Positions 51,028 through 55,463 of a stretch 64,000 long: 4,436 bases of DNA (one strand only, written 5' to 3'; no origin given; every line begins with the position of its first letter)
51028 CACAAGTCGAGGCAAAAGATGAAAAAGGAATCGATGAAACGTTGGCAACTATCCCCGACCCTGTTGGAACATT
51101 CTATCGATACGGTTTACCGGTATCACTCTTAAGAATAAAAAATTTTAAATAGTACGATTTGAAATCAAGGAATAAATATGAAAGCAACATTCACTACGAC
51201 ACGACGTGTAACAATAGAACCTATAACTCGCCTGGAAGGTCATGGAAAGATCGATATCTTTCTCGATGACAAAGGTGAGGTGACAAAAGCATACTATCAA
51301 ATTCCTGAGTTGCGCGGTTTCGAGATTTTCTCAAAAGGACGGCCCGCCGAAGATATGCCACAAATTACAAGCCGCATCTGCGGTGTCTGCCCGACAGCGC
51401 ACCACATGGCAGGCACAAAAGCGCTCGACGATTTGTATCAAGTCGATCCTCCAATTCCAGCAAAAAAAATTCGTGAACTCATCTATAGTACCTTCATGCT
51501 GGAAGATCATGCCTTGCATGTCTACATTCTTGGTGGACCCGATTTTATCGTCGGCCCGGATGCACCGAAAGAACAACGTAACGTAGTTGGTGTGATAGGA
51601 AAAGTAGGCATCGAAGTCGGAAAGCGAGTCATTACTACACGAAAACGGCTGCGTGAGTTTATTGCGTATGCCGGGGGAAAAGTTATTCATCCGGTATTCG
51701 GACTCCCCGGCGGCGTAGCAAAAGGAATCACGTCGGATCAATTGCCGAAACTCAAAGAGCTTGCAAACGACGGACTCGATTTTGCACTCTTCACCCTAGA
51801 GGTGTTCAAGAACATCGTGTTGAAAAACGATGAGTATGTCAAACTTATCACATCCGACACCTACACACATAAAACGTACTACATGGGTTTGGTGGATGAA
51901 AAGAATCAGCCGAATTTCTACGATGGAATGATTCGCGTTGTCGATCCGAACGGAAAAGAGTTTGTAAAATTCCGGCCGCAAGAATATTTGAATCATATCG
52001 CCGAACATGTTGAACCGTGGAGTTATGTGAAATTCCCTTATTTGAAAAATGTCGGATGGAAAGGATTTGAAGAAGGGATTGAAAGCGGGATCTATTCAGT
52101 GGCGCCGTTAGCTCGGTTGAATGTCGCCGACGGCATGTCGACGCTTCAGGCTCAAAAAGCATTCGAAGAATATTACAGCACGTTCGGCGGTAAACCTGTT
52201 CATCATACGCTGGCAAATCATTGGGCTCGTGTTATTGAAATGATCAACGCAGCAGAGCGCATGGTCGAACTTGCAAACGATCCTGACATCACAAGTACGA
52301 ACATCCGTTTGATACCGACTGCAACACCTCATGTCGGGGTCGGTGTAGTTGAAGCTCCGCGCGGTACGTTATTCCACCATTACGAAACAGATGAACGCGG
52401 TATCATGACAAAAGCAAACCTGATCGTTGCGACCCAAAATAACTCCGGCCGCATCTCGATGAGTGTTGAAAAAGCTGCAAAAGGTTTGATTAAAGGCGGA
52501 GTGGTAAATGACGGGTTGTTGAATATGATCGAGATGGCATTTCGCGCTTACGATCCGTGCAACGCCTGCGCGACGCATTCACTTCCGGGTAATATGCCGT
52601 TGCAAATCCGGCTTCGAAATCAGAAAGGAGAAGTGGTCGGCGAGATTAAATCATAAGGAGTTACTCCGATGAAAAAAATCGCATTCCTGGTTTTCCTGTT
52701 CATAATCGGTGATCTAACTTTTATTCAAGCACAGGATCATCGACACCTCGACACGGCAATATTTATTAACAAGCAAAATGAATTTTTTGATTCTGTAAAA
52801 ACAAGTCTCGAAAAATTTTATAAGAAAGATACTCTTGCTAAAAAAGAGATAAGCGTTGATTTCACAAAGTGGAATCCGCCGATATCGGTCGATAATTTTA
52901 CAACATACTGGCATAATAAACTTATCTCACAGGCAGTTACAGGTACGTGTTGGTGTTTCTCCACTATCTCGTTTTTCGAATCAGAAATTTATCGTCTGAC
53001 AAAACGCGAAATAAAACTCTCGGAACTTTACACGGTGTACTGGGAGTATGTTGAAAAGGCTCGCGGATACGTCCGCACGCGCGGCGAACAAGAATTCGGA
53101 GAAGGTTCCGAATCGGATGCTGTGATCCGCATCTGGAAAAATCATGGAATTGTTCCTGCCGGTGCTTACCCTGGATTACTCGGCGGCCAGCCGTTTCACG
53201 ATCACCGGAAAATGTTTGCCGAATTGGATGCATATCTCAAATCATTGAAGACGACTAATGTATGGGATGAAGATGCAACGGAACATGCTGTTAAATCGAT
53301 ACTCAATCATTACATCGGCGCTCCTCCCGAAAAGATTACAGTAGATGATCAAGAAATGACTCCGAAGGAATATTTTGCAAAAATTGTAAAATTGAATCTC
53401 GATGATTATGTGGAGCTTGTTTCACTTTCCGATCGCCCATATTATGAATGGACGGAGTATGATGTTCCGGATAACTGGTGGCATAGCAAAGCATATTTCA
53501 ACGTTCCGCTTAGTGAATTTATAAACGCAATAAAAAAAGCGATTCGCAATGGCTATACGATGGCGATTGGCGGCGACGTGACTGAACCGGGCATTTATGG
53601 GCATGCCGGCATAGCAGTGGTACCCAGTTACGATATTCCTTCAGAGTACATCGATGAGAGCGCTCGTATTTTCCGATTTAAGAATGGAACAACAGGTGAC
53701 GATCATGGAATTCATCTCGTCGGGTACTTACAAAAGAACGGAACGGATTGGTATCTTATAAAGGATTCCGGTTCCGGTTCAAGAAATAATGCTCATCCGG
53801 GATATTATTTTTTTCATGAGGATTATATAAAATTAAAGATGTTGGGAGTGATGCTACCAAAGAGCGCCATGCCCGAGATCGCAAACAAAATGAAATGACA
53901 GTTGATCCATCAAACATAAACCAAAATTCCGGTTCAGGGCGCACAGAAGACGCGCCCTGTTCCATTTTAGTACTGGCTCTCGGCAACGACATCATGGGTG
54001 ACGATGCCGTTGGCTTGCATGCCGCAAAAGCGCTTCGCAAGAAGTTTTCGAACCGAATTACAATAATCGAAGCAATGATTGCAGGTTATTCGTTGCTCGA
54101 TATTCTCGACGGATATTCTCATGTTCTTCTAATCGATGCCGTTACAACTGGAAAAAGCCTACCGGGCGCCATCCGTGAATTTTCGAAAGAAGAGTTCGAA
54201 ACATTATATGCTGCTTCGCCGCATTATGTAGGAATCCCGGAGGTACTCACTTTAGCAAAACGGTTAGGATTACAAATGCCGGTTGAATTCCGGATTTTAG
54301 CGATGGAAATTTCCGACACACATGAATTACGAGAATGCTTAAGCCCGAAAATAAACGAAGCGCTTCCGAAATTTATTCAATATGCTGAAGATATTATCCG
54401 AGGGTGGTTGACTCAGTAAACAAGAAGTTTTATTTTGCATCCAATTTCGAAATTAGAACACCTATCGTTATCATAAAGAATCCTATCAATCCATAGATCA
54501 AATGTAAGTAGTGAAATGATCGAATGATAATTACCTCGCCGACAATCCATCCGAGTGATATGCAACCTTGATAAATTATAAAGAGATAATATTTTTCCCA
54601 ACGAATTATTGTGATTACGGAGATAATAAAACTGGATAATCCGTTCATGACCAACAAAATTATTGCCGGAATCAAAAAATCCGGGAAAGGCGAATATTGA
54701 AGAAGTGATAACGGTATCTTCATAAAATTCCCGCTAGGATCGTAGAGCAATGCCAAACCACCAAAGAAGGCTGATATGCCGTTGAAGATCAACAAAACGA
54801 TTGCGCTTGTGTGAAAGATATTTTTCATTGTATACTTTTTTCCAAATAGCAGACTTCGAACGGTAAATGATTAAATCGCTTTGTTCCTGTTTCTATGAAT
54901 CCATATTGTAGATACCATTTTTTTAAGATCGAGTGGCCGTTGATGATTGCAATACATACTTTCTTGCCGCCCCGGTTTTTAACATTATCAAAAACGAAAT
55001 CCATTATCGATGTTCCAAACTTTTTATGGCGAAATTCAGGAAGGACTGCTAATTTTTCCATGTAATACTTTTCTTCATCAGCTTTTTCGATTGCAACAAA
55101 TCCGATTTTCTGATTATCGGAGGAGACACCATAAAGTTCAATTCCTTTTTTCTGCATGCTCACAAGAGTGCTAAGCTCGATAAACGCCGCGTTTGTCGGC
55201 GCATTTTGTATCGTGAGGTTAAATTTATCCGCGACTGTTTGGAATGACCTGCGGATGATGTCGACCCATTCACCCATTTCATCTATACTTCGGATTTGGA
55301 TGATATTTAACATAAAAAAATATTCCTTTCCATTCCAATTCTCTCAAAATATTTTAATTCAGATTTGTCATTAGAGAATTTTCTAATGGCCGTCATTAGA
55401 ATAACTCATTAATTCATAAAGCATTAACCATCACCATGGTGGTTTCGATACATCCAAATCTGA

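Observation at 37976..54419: Composite redox locus: two EtfAB pairs each paired with a membrane heme-b/FeS/CCG oxidoreductase, plus HdrA, a soluble HdrD-like protein and an MvhDGA [NiFe] hydrogenase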

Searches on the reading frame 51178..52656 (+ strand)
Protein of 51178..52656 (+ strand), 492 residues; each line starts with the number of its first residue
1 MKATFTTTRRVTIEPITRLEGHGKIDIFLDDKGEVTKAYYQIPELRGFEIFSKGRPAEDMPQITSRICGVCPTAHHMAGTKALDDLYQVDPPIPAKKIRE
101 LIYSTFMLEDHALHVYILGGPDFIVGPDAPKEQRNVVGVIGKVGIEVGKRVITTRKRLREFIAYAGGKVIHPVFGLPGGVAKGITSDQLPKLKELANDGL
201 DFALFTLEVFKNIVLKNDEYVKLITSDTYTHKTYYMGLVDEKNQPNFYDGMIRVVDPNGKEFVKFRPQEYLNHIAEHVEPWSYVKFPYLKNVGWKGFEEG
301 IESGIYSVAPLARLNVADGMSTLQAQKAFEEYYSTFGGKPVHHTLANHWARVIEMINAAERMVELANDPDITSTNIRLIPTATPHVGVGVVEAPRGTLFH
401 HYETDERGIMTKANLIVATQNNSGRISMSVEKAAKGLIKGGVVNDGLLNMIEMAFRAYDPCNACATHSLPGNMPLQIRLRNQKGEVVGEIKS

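Call 4: search_protein_families(library=pfam, proteins=[window:51178-52656:+])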
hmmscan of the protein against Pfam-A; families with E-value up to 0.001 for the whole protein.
window:51178-52656:+ (492 aa): 1 family
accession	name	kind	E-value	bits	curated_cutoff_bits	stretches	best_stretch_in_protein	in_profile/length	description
PF00374.24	NiFeSe_Hases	-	7.9e-34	117.9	25.8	2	46-124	1-79/508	Nickel-dependent hydrogenase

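Call 10: search_solved_structures(query=window:51178-52656:+, max_evalue=0.001)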
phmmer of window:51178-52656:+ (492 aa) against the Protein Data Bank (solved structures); distinct sequences matched with E-value up to 0.001: 68 (the best 60 are shown).
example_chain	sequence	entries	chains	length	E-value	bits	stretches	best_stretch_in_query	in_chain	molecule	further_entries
7t2r_D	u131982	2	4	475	1.8e-115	389.6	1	9-490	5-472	NiFe hydrogenase large subunit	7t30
9sfi_g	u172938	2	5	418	5.5e-108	364.9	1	10-437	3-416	Coenzyme F420-reducing hydrogenase, alpha subunit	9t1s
5odc_F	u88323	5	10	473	1.8e-106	360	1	10-477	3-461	Methyl-viologen reducing hydrogenase subunit A | Methyl-viologen reducing hydrogenase, subunit A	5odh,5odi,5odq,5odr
9sw2_F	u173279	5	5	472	1.4e-103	350.4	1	10-487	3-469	F420-non-reducing hydrogenase subunit A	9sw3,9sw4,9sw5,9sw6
5xf9_D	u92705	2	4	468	5.7e-95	322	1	6-467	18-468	NAD-reducing hydrogenase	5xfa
5jsu_B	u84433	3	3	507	1.4e-34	122.8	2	9-189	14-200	Periplasmic [NiFeSe] hydrogenase, large subunit, selenocysteine-containing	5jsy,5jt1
5jsh_B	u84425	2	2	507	4.5e-33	117.9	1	9-189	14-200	Periplasmic [NiFeSe] hydrogenase, large subunit, selenocysteine-containing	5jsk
6ru9_B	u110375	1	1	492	8e-33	117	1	9-189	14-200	Periplasmic [NiFeSe] hydrogenase, large subunit, selenocysteine-containing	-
6z8o_B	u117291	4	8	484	9.1e-33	116.9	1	9-189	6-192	Periplasmic [NiFeSe] hydrogenase, large subunit, selenocysteine-containing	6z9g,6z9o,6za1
6rtp_B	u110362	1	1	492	2e-32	115.7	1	9-189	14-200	Periplasmic [NiFeSe] hydrogenase, large subunit, selenocysteine-containing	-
6ruc_B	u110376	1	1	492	2.1e-32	115.7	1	9-189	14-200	Periplasmic [NiFeSe] hydrogenase, large subunit, selenocysteine-containing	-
6z8m_B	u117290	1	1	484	2.3e-32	115.5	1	9-189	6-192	Periplasmic [NiFeSe] hydrogenase, large subunit, selenocysteine-containing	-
2wpn_B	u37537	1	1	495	2.5e-32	115.4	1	8-189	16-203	PERIPLASMIC [NIFESE] HYDROGENASE, LARGE SUBUNIT, SELENOCYSTEINE-CONTAINING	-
3ze6_B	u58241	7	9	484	3.2e-32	115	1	9-189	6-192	PERIPLASMIC [NIFESE] HYDROGENASE, LARGE SUBUNIT, SELENOCYS SELENOCYSTEINE-CONTAINING | PERIPLASMIC [NIFESE] HYDROGENASE, LARGE SUBUNIT, SELENOCYSTEINE-CONTAININ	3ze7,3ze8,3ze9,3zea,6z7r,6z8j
6qgt_A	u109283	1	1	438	9e-30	107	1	8-222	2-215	F420-reducing hydrogenase, subunit alpha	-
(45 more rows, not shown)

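Call 33: search_protein_families(library=ncbifam, proteins=[window:51178-52656:+])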
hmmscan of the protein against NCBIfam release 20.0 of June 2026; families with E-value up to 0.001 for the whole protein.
window:51178-52656:+ (492 aa): 9 families
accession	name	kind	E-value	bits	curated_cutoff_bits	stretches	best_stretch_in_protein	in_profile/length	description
NF041785.2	VhuA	equivalog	4.5e-121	404.3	800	1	10-439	3-418/418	F420-non-reducing hydrogenase Vhu subunit A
NF033181.1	NiFeSe_hydrog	equivalog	4.5e-49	167.7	600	2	9-133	2-125/507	nickel-dependent hydrogenase large subunit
NF040828.1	sulfhyd_ShyA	equivalog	1e-45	156.4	700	2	11-230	3-214/415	NAD(P)-dependent hydrogenase/sulfhydrogenase 2 subunit alpha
TIGR03295.1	frhA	equivalog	7.1e-44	150.4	392.5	2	8-217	2-203/412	coenzyme F420 hydrogenase subunit alpha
NF045518.1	H2_NiFeSe_large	exception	4.5e-43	147.8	780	1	10-469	3-482/485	NiFeSe hydrogenase large subunit HysA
NF040832.1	sulfhyd_HydA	equivalog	3.7e-31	108.7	880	1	11-467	5-422/426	NADPH-dependent hydrogenase/sulfhydrogenase 1 subunit alpha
NF007778.0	PRK10467.1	equivalog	3.8e-28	98.1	969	2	8-124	2-117/567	hydrogenase 2 large subunit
NF007550.0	PRK10170.1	equivalog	6.1e-26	91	1101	2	7-131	15-139/597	Ni/Fe-hydrogenase large subunit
NF041786.2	VhuU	equivalog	2.5e-08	33.6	70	1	447-469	7-29/45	F420-non-reducing hydrogenase selenoprotein subunit VhuU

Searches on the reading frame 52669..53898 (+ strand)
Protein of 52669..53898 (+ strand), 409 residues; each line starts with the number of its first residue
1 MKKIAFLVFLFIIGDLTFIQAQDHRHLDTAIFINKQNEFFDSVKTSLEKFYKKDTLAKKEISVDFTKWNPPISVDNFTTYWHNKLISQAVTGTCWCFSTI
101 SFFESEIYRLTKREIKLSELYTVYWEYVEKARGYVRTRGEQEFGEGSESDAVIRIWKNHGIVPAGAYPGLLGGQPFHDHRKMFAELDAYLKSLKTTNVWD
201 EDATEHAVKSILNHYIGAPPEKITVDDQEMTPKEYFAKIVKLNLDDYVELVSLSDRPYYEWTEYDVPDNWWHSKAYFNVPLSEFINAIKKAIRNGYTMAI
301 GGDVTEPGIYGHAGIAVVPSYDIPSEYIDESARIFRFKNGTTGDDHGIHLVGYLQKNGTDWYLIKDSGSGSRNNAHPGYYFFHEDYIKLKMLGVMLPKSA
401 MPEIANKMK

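Call 4: search_protein_families(library=pfam, proteins=[window:52669-53898:+])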
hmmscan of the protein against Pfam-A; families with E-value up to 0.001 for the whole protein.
window:52669-53898:+ (409 aa): 2 families
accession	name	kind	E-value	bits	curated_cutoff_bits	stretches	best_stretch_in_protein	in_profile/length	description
PF03051.21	Peptidase_C1_2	-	8.4e-15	54.9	22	2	210-403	210-418/438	Peptidase C1-like family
PF00112.29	Peptidase_C1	-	4.5e-07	30.6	20.7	0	87-181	19-97/220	Papain family cysteine protease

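Call 33: search_protein_families(library=ncbifam, proteins=[window:52669-53898:+])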
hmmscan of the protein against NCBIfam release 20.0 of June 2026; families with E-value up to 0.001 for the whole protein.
window:52669-53898:+ (409 aa): 0 families

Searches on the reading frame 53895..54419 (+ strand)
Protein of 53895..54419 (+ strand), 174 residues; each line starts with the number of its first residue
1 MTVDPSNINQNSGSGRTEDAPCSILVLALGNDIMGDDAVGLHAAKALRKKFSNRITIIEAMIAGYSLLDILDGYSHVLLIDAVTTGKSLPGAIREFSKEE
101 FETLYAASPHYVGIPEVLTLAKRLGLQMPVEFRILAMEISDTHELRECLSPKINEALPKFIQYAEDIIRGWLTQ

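Call 4: search_protein_families(library=pfam, proteins=[window:53895-54419:+])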
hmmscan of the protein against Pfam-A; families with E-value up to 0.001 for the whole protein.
window:53895-54419:+ (174 aa): 1 family
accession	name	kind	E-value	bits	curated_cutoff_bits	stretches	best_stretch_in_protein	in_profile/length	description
PF01750.23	HycI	-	6e-13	49.2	23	1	43-165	3-128/130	Hydrogenase maturation protease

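Call 33: search_protein_families(library=ncbifam, proteins=[window:53895-54419:+])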
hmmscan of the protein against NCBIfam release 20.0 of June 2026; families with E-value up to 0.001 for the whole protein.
window:53895-54419:+ (174 aa): 7 families
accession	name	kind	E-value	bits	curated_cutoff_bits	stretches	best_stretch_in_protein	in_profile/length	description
TIGR00072.1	hydrog_prot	superfamily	1.8e-28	99.3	47.45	1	25-167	1-144/145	hydrogenase maturation protease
TIGR00140.1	hupD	subfamily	4.5e-18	65.6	151.8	1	24-171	1-150/151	HyaD/HybD family hydrogenase maturation endopeptidase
NF045519.1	NiFeSe_H2_mat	exception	2.8e-17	62.9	190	1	24-171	3-150/152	NiFeSe hydrogenase maturation protease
NF007777.0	PRK10466.1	equivalog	3.3e-16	59.5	190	1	23-163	2-144/164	HyaD/HybD family hydrogenase maturation endopeptidase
NF007616.0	PRK10264.1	equivalog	9.3e-09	35.2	261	1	24-162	6-147/195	hydrogenase 1 maturation protease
TIGR00142.1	hycI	equivalog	1.9e-08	34.2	119.1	1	25-167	2-141/146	hydrogenase maturation peptidase HycI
TIGR00130.1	frhD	equivalog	6.4e-08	32.8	134.95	1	23-169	4-152/153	coenzyme F420-reducing hydrogenase, FrhD protein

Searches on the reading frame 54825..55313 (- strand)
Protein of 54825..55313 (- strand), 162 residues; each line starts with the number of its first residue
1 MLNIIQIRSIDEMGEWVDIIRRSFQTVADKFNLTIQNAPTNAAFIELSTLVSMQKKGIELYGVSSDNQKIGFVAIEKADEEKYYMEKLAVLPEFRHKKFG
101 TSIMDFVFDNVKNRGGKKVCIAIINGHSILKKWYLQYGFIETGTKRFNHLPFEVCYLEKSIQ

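Call 4: search_protein_families(library=pfam, proteins=[window:54825-55313:-])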
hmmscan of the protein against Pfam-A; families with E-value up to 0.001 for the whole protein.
window:54825-55313:- (162 aa): 3 families
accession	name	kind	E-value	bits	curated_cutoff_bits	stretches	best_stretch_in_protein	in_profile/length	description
PF13508.13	Acetyltransf_7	-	1.4e-09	38.7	27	1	61-140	6-83/84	Acetyltransferase (GNAT) domain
PF13673.13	Acetyltransf_10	-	1.6e-08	35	23.6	1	53-146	26-114/128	Acetyltransferase (GNAT) domain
PF00583.31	Acetyltransf_1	-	1.7e-08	35.2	20.7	1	59-139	34-116/116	Acetyltransferase (GNAT) family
